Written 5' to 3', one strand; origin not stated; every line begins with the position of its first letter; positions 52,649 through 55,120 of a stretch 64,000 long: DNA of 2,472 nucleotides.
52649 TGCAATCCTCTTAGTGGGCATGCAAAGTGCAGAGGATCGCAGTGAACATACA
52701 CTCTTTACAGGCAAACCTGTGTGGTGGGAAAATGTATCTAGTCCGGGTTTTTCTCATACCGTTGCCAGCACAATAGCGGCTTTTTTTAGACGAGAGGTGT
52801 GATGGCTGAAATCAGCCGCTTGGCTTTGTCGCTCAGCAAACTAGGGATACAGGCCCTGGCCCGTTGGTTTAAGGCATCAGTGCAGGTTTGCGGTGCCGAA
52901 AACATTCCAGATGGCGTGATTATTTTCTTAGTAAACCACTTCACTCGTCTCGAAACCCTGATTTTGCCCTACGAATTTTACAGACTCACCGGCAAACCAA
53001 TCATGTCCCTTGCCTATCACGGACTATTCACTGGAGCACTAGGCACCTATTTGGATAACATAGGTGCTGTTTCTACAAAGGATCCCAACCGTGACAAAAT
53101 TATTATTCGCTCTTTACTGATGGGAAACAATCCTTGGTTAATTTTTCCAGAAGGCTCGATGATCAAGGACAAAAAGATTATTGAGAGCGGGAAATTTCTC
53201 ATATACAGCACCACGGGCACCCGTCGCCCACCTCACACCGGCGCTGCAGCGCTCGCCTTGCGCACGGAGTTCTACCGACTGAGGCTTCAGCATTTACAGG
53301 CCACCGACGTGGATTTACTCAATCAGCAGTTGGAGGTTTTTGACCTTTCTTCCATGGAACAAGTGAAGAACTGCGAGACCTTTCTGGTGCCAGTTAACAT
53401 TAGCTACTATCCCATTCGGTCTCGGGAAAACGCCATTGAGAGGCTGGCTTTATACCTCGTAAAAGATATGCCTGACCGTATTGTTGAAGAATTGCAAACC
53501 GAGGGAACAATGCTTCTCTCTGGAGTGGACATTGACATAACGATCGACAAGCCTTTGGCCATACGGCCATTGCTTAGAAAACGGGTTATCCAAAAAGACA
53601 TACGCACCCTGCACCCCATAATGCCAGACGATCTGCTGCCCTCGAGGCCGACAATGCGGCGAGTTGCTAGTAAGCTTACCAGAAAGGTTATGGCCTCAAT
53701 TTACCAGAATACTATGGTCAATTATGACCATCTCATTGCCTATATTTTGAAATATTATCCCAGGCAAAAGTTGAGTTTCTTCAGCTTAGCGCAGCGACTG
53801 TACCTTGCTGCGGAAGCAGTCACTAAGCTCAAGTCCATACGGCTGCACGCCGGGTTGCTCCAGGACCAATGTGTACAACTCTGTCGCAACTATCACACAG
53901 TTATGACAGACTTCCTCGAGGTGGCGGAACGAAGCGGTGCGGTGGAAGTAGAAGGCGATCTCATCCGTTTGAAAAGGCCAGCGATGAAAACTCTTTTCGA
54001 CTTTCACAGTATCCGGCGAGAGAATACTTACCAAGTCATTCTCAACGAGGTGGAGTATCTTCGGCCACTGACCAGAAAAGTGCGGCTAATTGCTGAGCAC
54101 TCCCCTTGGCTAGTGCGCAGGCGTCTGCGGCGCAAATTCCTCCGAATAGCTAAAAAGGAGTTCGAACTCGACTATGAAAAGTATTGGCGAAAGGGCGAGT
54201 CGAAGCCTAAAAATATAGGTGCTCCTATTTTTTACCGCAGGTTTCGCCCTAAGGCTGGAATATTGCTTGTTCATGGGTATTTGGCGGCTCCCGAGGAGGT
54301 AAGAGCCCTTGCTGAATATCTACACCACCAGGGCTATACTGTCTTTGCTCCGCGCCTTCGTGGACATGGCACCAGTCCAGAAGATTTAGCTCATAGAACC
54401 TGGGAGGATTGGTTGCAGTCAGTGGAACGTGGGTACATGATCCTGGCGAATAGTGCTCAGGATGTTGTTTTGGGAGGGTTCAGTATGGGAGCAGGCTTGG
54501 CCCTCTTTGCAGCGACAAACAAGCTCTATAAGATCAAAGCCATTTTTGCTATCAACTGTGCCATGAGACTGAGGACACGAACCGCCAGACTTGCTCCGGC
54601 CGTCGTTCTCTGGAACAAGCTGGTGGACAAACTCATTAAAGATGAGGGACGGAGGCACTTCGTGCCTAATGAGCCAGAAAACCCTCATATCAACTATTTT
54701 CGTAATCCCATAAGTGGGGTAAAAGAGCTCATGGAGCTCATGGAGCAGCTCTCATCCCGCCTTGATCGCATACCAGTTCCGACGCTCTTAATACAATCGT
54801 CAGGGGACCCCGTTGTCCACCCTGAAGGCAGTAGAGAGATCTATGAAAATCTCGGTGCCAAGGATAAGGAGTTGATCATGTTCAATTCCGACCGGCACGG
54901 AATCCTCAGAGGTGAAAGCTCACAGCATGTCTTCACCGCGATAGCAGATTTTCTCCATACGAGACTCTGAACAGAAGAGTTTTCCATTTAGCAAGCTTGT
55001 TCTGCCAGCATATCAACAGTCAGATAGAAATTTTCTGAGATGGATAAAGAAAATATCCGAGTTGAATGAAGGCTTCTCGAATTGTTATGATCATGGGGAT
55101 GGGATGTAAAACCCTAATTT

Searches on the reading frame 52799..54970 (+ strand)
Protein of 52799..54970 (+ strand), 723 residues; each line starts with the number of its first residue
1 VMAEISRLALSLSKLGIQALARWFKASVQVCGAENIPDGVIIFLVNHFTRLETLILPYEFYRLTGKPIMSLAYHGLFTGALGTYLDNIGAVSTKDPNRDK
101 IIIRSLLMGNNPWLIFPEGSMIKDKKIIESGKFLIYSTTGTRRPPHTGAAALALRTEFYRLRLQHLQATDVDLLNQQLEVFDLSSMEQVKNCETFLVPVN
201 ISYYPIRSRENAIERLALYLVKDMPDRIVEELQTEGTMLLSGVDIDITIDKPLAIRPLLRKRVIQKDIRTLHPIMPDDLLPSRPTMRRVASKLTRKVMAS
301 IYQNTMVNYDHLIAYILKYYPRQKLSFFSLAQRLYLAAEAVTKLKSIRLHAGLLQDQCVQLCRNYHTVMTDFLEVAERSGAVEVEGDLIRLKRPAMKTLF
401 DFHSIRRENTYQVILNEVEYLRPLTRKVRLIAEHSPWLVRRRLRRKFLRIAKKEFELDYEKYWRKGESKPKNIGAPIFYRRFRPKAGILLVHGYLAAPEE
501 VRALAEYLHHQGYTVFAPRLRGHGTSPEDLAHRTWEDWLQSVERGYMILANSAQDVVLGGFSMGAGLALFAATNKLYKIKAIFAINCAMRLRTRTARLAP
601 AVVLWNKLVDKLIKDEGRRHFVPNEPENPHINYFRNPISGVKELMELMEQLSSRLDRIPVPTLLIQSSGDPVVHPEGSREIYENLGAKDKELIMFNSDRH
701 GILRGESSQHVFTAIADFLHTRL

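Call 30: search_protein_families(library=ncbifam, proteins=[window:52799-54970:+], max_evalue=0.00001)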
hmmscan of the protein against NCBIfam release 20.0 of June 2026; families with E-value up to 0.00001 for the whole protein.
window:52799-54970:+ (723 aa): 7 families
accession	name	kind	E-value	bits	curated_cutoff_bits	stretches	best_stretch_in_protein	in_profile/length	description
NF050089.1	i_nPHAscl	equivalog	8e-10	38.2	300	1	477-584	9-114/288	intracellular short-chain-length polyhydroxyalkanoate depolymerase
TIGR03695.1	menH_SHCHC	equivalog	1.4e-07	31.2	208.55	1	488-598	5-115/252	2-succinyl-6-hydroxy-2,4-cyclohexadiene-1-carboxylate synthase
NF011457.0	PRK14875.1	equivalog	4.2e-07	29.3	307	1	485-585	132-229/372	acetoin dehydrogenase dihydrolipoyllysine-residue acetyltransferase subunit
NF051488.1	bifunc_PcaDC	exception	5.9e-07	29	390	1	512-720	38-251/375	bifunctional 3-oxoadipate enol-lactonase/4-carboxymuconolactone decarboxylase PcaDC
TIGR03101.1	hydr2_PEP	hypoth_equivalog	1e-06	28.5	202.75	1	501-577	45-122/266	hydrolase 2, exosortase A system-associated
NF047920.1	lactonase_UilS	equivalog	5.1e-06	26.4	400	0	610-720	173-282/285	UilS family quorum-quenching N-acyl-homoserine lactonase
TIGR03056.1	bchO_mg_che_rel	equivalog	9.9e-06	24.8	172.55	0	488-590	31-131/278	alpha/beta fold hydrolase BchO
